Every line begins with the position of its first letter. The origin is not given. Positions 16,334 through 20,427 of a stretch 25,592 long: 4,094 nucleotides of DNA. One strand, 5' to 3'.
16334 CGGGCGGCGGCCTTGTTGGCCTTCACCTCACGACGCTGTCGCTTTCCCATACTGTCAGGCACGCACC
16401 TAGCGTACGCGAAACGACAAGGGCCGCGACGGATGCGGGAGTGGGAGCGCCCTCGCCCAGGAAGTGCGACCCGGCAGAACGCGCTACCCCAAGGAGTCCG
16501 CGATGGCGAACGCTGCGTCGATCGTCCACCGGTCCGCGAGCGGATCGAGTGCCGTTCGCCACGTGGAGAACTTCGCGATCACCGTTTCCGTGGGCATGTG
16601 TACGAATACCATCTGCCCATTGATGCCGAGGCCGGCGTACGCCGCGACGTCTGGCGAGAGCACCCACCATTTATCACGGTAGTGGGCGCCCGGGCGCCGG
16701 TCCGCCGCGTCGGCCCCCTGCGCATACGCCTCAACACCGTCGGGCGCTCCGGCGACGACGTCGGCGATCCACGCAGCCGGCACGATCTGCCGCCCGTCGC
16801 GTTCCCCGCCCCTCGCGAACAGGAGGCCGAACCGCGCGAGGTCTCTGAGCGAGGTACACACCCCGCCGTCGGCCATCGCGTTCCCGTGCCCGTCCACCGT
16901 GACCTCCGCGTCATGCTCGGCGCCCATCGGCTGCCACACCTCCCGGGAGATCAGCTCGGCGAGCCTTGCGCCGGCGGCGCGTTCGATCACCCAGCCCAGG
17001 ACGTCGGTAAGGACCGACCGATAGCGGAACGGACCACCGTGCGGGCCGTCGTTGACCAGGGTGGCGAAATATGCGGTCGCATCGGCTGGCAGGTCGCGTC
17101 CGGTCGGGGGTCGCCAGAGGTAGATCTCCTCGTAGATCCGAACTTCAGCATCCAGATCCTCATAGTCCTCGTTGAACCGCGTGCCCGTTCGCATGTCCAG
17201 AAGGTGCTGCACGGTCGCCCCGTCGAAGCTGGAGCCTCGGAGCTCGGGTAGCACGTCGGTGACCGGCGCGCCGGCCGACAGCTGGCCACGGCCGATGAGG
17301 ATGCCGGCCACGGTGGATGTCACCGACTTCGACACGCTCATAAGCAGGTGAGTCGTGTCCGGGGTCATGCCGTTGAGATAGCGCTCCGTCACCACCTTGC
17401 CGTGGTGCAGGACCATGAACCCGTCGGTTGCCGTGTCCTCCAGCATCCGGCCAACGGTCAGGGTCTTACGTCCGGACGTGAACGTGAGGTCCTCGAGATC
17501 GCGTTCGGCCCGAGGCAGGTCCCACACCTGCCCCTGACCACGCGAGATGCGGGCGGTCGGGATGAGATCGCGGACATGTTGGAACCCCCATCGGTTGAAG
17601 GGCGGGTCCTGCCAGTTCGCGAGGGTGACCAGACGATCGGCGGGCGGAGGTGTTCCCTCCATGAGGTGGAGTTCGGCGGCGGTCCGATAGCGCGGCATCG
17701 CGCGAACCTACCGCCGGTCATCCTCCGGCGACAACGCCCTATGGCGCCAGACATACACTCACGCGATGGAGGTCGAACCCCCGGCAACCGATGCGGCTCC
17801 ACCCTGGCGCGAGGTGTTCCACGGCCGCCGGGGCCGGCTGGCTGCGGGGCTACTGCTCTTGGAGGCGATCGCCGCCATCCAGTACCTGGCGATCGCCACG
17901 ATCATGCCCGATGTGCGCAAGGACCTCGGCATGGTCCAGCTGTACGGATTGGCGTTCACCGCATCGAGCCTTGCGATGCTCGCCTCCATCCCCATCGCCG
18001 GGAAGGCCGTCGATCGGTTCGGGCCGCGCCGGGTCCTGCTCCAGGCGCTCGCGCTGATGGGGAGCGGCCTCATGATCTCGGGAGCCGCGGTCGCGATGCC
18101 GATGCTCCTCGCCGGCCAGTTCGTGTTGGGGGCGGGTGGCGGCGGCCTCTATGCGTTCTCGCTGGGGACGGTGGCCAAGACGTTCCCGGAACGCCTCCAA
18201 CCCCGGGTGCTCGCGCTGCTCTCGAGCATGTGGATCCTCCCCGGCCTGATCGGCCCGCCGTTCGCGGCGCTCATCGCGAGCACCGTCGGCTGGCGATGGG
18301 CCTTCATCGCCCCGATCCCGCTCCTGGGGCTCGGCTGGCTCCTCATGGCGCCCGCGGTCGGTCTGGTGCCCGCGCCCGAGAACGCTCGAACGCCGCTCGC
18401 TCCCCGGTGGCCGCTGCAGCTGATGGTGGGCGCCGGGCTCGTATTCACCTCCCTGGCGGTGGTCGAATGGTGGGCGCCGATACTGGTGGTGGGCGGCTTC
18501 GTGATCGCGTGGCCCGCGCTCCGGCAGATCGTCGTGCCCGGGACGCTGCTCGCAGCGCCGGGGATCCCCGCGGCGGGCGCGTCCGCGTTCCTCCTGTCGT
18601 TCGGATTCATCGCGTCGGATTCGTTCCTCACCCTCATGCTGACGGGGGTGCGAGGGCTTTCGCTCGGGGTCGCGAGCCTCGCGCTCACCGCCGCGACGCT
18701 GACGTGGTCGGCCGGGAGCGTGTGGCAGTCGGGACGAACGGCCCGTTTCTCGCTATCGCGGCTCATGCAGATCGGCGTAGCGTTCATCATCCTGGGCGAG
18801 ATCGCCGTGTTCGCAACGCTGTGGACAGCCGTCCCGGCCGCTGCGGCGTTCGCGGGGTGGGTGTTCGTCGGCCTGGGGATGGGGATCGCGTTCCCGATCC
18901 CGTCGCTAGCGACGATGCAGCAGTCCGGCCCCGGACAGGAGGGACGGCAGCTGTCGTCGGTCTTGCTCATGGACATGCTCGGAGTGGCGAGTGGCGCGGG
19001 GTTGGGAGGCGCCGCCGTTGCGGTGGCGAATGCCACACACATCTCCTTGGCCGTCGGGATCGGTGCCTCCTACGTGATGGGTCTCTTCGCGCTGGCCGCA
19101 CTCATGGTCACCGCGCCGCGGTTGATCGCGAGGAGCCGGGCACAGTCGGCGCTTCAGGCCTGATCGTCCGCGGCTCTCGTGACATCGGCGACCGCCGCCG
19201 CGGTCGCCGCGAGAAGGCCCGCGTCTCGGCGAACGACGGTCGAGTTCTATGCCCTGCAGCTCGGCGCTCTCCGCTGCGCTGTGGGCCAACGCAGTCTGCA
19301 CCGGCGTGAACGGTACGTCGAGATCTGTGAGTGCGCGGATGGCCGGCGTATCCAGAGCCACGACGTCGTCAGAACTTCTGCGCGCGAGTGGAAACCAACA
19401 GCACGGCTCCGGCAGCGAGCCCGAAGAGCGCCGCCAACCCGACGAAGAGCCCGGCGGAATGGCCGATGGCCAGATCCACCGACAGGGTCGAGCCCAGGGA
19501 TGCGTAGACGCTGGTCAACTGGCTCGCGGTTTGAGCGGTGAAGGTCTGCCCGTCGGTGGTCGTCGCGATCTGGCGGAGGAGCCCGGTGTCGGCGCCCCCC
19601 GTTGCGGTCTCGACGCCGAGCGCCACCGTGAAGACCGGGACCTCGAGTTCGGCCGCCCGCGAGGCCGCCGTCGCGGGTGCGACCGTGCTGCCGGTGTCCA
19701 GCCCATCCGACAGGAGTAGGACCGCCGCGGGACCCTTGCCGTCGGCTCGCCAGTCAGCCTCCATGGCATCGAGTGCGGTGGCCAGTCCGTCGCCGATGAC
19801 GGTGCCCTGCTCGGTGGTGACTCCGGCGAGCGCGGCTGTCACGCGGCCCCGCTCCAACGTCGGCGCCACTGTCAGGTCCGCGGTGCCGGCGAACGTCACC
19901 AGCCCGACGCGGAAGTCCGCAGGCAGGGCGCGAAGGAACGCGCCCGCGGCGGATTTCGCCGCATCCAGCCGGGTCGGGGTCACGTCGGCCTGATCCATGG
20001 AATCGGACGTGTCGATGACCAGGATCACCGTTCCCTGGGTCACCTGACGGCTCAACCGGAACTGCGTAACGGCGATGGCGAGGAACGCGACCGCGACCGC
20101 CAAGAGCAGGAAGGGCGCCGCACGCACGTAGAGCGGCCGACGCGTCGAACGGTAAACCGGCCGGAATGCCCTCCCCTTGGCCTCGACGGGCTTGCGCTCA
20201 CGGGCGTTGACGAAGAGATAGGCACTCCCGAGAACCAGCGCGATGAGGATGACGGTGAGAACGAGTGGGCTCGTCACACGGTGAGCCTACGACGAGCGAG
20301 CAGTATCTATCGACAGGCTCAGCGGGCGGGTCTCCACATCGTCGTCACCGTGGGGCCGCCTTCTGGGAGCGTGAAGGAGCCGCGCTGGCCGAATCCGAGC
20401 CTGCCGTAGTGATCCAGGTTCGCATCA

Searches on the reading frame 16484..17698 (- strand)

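Call 17: search_protein_families(library=pfam, proteins=[window:16484-17698:-], max_evalue=0.001)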
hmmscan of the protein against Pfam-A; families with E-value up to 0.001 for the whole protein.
window:16484-17698:- (404 aa): 1 family
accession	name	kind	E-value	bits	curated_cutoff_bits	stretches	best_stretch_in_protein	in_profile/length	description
PF00144.29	Beta-lactamase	-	1.3e-33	117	27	1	93-392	18-322/329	Beta-lactamase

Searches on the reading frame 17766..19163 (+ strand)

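Call 17: search_protein_families(library=pfam, proteins=[window:17766-19163:+], max_evalue=0.001)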
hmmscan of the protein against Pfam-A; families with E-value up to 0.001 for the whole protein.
window:17766-19163:+ (465 aa): 1 family
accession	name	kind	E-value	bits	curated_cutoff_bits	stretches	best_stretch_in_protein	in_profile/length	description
PF07690.21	MFS_1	-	4.1e-30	105.3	33.4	1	30-410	2-346/347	Major Facilitator Superfamily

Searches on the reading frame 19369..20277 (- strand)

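Call 17: search_protein_families(library=pfam, proteins=[window:19369-20277:-], max_evalue=0.001)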
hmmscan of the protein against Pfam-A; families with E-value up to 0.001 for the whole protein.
window:19369-20277:- (302 aa): 4 families
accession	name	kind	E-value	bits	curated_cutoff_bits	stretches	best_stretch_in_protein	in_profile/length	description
PF13519.12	VWA_2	-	3.5e-21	76.3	27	1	84-192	1-106/107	von Willebrand factor type A domain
PF00092.34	VWA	-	1.3e-14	55.2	23.8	1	84-258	2-172/174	von Willebrand factor type A domain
PF01882.25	DUF58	-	0.00033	20.4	23.4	1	80-199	34-152/216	Protein of unknown function DUF58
PF05762.20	VWA_CoxE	-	0.00039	20.3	26.4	1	72-198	46-165/222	VWA domain containing CoxE-like protein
